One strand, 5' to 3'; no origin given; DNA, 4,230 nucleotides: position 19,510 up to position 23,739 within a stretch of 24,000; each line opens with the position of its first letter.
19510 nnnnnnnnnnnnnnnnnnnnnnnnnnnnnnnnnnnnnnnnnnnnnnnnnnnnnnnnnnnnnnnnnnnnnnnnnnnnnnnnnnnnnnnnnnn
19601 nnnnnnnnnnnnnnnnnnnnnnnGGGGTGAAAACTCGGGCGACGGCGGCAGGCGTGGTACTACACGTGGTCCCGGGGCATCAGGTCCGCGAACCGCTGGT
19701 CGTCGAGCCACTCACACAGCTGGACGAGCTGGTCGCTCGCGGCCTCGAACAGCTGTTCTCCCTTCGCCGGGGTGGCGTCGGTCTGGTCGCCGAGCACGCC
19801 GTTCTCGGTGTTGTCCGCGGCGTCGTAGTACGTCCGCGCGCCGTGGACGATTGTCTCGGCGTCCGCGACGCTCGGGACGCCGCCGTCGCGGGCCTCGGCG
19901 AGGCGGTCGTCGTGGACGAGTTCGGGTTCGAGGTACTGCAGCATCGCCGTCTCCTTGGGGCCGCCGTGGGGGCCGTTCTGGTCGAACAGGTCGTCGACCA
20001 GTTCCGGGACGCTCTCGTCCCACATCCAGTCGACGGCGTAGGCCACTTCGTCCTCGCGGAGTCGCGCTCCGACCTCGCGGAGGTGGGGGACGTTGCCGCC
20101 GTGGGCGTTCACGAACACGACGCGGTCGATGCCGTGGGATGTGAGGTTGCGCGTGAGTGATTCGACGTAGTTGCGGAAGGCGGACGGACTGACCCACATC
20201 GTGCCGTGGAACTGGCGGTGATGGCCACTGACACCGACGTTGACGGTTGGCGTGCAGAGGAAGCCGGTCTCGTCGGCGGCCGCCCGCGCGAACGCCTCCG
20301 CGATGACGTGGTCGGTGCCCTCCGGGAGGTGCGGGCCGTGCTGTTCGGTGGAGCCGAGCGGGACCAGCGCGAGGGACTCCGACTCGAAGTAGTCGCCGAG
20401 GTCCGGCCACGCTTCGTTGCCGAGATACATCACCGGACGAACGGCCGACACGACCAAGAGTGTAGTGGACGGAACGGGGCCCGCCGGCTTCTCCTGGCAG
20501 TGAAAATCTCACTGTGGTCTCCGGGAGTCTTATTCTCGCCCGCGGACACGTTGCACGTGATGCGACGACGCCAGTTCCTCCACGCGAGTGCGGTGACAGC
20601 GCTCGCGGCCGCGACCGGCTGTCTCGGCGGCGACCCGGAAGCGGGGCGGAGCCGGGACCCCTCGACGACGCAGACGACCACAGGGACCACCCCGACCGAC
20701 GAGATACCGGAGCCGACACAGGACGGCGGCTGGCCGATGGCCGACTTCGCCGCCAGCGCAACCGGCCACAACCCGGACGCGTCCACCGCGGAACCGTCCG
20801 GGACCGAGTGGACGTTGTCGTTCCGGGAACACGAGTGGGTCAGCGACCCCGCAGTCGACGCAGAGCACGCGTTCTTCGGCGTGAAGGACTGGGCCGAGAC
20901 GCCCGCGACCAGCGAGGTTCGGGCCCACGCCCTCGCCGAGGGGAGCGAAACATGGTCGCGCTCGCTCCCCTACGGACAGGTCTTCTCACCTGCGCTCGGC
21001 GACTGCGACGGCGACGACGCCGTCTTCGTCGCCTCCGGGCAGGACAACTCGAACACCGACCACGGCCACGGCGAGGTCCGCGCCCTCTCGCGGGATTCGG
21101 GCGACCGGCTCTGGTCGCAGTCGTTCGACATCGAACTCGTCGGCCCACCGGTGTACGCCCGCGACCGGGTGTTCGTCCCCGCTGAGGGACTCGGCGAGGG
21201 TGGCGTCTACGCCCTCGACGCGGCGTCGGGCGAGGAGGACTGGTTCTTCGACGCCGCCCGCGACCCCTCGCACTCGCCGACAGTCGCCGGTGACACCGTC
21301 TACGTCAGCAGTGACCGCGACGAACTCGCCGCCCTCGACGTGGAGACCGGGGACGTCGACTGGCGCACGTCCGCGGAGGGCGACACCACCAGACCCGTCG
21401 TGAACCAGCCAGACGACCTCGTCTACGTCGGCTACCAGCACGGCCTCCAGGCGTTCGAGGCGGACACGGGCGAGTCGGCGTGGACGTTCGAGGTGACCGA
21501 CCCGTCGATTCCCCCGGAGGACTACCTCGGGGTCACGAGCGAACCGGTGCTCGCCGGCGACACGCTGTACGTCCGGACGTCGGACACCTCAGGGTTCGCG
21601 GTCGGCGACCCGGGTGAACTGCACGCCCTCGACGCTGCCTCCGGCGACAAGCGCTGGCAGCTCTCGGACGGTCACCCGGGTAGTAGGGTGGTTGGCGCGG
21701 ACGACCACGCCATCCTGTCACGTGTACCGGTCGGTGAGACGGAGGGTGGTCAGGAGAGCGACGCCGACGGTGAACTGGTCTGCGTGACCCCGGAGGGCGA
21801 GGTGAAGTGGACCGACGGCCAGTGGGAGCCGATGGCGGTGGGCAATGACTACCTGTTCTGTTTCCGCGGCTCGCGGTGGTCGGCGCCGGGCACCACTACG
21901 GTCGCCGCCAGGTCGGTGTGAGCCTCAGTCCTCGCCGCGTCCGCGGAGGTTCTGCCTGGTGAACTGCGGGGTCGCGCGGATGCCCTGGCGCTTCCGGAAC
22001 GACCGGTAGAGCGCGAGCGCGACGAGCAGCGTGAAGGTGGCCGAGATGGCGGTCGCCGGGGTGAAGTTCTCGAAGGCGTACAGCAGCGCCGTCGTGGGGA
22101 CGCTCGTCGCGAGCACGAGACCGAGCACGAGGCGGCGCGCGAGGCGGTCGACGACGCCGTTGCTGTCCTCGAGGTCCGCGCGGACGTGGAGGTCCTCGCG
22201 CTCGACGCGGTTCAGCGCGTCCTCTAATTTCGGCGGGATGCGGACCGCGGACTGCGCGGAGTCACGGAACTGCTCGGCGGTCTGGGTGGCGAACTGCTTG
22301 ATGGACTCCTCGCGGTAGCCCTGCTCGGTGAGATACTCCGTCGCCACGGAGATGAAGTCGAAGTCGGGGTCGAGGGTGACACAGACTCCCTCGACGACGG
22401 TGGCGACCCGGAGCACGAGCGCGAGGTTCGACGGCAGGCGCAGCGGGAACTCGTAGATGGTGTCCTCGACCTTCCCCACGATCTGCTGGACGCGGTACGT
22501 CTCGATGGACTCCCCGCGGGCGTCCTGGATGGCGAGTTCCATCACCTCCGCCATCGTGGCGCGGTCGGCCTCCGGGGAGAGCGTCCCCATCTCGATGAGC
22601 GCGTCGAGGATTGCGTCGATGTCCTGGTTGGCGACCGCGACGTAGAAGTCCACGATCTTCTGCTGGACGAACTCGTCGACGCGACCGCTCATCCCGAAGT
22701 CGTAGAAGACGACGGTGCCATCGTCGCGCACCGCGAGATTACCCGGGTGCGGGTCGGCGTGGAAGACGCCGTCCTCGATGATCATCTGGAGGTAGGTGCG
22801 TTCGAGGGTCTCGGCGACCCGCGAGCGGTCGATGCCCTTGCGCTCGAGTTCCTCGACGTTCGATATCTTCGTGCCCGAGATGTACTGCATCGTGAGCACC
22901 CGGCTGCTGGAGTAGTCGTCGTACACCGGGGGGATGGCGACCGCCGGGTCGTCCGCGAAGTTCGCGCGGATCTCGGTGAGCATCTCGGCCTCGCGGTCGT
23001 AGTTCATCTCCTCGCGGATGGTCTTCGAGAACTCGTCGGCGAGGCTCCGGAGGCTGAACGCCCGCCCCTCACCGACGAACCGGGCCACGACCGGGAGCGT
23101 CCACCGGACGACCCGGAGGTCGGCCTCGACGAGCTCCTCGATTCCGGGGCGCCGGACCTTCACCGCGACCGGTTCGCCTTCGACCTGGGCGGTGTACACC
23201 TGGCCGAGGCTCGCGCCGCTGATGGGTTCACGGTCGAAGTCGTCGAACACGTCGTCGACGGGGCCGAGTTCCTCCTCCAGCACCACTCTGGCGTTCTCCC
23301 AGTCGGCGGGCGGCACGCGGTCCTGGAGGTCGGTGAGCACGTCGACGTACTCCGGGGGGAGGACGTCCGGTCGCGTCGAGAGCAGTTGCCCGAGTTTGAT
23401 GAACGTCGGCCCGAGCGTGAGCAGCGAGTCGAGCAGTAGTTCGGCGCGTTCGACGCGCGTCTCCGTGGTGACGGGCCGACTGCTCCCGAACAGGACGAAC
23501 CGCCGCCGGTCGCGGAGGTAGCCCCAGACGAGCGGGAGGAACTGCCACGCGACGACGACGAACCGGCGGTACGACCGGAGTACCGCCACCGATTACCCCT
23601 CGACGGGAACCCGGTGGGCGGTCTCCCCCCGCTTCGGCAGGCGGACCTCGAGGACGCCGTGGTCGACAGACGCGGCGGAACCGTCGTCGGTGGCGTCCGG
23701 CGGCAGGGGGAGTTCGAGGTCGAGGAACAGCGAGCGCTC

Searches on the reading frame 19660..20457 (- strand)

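Call 11: search_protein_families(library=pfam, proteins=[window:19660-20457:-], max_evalue=0.001)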
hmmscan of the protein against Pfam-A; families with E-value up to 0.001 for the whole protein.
window:19660-20457:- (265 aa): 1 family
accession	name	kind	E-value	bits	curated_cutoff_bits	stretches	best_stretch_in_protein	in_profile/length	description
PF02633.19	Creatininase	-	5.1e-69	232.8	31.3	1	16-247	4-237/238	Creatinine amidohydrolase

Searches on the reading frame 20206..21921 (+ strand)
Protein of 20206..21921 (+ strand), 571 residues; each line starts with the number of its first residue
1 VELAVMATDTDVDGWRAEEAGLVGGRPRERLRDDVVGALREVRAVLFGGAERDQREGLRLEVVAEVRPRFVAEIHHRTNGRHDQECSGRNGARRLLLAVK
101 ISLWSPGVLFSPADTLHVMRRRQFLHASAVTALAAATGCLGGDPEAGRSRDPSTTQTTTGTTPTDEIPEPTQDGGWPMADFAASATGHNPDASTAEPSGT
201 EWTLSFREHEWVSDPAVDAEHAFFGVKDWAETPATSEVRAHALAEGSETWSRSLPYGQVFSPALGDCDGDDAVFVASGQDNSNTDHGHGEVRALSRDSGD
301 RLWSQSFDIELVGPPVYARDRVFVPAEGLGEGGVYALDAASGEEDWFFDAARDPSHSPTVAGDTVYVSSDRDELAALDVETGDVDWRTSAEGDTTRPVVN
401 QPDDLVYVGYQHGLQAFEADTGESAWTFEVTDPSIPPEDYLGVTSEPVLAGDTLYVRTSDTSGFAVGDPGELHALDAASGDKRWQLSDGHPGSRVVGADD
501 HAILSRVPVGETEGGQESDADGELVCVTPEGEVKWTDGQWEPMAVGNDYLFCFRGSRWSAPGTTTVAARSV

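Call 11: search_protein_families(library=pfam, proteins=[window:20206-21921:+], max_evalue=0.001)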
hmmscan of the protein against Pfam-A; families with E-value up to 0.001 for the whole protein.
window:20206-21921:+ (571 aa): 4 families
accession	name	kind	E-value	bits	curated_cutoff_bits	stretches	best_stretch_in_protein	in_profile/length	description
PF13360.13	PQQ_2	-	1.1e-33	117.3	27.6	2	331-487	2-145/233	Outer membrane protein assembly factor BamB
PF01011.28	PQQ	-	3.6e-13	49.5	26.7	1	356-493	51-213/595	Glucose/ethanol/alcohol dehydrogenase, beta-propeller domain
PF13570.13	Beta-prop_ACSF4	-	1.4e-10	41.5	133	1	294-433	34-176/329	Beta-alanine-activating enzyme, beta-propeller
PF25293.1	Beta-prop_EMC1_N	-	1.2e-07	32.1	34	1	363-485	32-144/219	EMC1 N-terminal beta-propeller domain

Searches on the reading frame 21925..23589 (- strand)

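Call 11: search_protein_families(library=pfam, proteins=[window:21925-23589:-], max_evalue=0.001)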
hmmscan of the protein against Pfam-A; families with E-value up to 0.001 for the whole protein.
window:21925-23589:- (554 aa): 1 family
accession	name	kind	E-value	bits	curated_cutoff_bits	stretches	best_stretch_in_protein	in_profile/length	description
PF03109.22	ABC1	-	8.6e-75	251.4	22.9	1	88-329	2-242/244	ABC1 atypical kinase-like domain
